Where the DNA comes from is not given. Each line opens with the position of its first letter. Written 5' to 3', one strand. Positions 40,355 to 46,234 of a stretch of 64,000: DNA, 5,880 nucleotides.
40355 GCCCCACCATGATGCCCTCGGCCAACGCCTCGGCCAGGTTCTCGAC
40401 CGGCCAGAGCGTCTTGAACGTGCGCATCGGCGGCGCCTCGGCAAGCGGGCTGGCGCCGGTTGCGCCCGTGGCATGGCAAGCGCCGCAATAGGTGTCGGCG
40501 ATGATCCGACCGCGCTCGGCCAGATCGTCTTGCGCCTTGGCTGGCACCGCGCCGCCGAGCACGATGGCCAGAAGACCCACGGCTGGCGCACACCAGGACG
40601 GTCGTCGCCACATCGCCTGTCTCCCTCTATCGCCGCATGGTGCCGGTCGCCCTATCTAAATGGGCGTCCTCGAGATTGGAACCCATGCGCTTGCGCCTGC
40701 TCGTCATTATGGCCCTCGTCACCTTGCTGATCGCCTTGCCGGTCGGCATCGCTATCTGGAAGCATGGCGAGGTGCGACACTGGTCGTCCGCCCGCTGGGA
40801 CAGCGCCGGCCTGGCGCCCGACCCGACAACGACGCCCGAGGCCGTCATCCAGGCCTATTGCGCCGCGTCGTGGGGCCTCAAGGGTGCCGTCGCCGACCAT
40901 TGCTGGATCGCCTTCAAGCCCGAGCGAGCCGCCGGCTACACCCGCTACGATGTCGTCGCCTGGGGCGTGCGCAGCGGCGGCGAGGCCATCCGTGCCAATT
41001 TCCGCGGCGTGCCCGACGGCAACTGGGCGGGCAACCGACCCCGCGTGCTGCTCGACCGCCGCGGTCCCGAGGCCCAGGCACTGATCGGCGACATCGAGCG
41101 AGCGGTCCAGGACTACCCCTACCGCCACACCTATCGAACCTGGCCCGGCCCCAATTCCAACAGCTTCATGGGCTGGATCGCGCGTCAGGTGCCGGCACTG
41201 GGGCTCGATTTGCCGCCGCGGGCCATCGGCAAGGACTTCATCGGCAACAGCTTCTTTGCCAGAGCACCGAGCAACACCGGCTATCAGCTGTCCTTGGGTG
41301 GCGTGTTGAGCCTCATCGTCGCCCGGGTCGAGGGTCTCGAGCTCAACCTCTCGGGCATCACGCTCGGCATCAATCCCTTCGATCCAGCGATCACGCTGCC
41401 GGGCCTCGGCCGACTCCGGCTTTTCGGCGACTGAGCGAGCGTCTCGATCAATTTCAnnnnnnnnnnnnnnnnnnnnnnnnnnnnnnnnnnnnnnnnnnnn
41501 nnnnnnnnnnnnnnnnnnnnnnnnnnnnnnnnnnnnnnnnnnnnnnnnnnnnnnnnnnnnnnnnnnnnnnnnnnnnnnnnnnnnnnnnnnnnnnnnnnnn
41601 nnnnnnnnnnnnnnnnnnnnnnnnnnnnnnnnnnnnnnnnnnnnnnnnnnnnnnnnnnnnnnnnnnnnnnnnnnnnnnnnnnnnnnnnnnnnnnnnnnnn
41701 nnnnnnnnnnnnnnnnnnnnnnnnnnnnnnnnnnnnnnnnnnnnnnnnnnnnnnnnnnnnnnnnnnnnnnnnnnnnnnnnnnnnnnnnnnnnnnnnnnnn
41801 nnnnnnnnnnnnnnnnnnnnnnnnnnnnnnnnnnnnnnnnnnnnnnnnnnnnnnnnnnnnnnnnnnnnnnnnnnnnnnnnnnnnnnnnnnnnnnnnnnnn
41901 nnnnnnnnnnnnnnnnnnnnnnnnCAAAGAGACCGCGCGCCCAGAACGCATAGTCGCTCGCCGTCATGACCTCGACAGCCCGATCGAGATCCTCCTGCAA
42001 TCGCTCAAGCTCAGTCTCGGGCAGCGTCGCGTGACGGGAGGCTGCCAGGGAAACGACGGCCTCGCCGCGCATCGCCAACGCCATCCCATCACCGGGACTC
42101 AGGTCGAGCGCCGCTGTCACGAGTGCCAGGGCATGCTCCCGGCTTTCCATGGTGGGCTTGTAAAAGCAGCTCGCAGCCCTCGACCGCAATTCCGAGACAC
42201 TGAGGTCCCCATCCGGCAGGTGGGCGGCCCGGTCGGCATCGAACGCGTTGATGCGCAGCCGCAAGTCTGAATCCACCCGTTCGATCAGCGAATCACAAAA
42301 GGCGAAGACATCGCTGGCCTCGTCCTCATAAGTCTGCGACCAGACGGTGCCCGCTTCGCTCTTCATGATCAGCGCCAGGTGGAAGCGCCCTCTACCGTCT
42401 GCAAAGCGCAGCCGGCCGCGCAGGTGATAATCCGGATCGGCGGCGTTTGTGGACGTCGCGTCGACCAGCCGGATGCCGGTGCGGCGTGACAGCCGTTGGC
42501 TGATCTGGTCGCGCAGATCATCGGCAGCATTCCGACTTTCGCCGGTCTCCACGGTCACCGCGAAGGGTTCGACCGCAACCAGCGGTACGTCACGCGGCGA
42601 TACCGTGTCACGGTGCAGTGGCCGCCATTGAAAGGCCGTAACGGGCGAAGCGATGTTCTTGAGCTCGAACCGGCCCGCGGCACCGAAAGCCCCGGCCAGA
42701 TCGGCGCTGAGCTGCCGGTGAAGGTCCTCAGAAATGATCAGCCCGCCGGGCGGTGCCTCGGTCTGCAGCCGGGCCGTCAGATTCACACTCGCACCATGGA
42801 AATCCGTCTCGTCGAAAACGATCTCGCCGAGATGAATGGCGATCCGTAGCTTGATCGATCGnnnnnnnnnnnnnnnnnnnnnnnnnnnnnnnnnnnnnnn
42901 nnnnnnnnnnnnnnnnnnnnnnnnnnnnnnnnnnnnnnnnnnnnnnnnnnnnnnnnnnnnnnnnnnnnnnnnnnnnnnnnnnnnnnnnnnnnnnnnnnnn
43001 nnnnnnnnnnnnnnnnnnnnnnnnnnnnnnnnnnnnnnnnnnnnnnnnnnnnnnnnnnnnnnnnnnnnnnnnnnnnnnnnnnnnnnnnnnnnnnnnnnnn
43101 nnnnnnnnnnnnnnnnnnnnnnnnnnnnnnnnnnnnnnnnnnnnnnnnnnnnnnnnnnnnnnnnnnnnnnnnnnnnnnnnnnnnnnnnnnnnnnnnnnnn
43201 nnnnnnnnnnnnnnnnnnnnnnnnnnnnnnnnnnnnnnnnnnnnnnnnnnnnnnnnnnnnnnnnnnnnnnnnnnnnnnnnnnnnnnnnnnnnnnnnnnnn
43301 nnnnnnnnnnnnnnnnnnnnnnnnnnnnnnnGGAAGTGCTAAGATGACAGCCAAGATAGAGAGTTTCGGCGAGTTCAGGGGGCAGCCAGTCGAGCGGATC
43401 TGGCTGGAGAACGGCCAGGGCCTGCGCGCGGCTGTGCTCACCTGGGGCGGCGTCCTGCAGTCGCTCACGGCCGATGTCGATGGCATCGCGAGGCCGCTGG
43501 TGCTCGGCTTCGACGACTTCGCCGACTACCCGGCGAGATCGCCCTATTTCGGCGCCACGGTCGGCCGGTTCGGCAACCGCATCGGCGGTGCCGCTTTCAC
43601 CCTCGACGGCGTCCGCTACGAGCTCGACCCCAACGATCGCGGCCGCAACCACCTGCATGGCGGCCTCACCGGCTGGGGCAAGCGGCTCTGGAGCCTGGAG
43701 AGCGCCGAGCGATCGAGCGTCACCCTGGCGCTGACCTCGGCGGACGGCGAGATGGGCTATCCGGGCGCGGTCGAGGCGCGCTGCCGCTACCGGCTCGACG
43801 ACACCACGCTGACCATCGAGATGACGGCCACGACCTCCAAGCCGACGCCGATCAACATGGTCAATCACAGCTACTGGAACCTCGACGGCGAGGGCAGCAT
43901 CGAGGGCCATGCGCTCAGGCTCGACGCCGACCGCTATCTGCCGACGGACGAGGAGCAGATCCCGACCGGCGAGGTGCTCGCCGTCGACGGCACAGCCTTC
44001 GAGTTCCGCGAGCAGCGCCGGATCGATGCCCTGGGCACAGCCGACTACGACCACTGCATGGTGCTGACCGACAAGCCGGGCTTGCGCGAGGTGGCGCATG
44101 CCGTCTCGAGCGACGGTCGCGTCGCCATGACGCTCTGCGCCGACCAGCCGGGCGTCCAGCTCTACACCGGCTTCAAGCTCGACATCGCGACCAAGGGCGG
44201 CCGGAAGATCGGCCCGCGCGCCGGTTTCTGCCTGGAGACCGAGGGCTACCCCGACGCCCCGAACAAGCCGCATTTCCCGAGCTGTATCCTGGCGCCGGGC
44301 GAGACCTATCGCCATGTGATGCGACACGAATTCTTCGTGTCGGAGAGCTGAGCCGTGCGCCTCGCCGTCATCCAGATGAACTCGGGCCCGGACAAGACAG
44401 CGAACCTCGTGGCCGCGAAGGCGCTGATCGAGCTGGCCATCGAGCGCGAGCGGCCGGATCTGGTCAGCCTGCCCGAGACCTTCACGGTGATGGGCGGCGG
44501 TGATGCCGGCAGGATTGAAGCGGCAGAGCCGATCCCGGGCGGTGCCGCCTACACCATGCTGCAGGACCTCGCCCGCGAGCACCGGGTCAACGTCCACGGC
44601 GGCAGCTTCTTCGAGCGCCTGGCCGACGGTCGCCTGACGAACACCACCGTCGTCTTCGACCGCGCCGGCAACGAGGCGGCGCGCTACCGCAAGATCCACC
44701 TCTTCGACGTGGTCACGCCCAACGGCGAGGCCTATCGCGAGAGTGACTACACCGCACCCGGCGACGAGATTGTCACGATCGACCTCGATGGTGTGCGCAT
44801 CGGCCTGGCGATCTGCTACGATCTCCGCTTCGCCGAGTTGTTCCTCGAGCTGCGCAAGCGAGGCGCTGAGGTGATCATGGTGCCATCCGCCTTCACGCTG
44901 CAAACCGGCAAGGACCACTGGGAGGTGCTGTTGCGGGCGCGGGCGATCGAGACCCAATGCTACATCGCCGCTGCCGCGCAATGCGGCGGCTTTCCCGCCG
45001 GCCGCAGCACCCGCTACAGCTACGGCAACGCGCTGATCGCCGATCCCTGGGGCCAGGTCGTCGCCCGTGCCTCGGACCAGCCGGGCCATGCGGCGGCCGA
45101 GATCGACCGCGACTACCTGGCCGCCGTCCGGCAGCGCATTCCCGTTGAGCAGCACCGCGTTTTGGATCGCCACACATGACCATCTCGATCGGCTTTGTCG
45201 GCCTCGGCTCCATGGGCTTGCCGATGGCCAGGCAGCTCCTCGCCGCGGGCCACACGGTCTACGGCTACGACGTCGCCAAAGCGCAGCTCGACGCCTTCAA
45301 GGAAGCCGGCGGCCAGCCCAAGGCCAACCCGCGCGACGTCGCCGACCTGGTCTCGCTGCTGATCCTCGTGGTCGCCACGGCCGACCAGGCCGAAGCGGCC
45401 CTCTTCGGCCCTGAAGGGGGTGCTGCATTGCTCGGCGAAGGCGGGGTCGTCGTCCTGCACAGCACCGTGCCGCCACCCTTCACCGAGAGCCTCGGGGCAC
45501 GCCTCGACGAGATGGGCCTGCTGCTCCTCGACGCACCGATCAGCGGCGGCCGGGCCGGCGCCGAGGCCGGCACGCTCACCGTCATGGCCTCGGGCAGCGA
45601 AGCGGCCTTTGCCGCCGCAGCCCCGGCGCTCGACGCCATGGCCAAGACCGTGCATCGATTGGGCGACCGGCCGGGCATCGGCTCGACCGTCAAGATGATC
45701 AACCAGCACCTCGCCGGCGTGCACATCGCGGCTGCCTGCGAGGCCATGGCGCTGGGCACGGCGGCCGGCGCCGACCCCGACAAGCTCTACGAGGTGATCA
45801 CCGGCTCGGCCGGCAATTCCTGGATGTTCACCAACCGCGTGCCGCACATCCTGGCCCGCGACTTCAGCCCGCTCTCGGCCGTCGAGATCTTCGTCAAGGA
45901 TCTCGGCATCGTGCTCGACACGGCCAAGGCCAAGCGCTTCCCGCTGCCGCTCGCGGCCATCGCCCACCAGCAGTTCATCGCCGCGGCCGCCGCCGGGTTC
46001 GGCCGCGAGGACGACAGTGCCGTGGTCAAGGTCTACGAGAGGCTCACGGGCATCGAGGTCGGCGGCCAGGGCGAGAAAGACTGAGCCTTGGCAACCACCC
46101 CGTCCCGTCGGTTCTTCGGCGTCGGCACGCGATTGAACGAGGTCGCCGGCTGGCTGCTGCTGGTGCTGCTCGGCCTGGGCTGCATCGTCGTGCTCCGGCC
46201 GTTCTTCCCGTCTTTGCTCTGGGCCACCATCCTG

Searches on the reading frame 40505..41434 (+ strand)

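Call 67: search_protein_families(library=pfam, proteins=[window:40505-41434:+], max_evalue=0.00001)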
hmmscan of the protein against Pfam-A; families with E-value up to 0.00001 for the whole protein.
window:40505-41434:+ (309 aa): 1 family
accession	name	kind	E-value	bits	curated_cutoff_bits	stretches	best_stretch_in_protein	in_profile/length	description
PF12570.13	DUF3750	-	1.7e-42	145.6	25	1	113-245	2-128/128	Protein of unknown function (DUF3750)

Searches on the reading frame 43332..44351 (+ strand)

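Call 67: search_protein_families(library=pfam, proteins=[window:43332-44351:+], max_evalue=0.00001)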
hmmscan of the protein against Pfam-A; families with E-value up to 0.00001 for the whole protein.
window:43332-44351:+ (339 aa): 1 family
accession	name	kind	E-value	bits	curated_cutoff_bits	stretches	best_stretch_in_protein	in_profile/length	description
PF01263.26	Aldose_epim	-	4.8e-83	279.4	27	1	23-331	3-297/299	Aldose 1-epimerase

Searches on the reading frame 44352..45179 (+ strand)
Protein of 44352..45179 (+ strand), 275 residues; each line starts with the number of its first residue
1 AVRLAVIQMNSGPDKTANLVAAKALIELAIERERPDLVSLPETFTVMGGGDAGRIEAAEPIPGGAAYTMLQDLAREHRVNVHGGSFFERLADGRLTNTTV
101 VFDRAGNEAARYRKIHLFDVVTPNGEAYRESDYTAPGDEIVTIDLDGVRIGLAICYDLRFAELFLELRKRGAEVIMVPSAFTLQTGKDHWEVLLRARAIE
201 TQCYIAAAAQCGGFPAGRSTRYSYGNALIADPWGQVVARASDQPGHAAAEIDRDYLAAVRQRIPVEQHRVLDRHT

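Call 67: search_protein_families(library=pfam, proteins=[window:44352-45179:+], max_evalue=0.00001)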
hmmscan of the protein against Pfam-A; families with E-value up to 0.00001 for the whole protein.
window:44352-45179:+ (275 aa): 1 family
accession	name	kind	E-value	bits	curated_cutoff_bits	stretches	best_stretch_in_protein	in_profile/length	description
PF00795.27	CN_hydrolase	-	5.1e-57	193.6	23.2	1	3-261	1-256/256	Carbon-nitrogen hydrolase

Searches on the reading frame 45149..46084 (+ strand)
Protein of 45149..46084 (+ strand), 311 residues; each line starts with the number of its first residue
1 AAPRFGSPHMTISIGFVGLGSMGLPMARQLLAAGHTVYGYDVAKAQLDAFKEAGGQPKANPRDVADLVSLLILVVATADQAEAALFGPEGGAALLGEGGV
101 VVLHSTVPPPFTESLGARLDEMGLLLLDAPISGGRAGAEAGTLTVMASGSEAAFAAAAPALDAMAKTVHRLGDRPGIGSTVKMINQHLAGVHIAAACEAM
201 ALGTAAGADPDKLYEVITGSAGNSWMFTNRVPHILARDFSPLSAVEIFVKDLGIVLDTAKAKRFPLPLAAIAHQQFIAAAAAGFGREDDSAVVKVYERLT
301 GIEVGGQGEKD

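Call 67: search_protein_families(library=pfam, proteins=[window:45149-46084:+], max_evalue=0.00001)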
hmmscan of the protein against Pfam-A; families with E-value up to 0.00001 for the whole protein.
window:45149-46084:+ (311 aa): 2 families
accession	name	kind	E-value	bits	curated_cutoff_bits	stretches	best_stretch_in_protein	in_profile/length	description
PF03446.21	NAD_binding_2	-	1.4e-41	142.7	21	1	13-169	1-157/161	NAD binding domain of 6-phosphogluconate dehydrogenase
PF14833.11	NAD_binding_11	-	2.3e-38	131.6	30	1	176-296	1-122/122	NAD-binding of NADP-dependent 3-hydroxyisobutyrate dehydrogenase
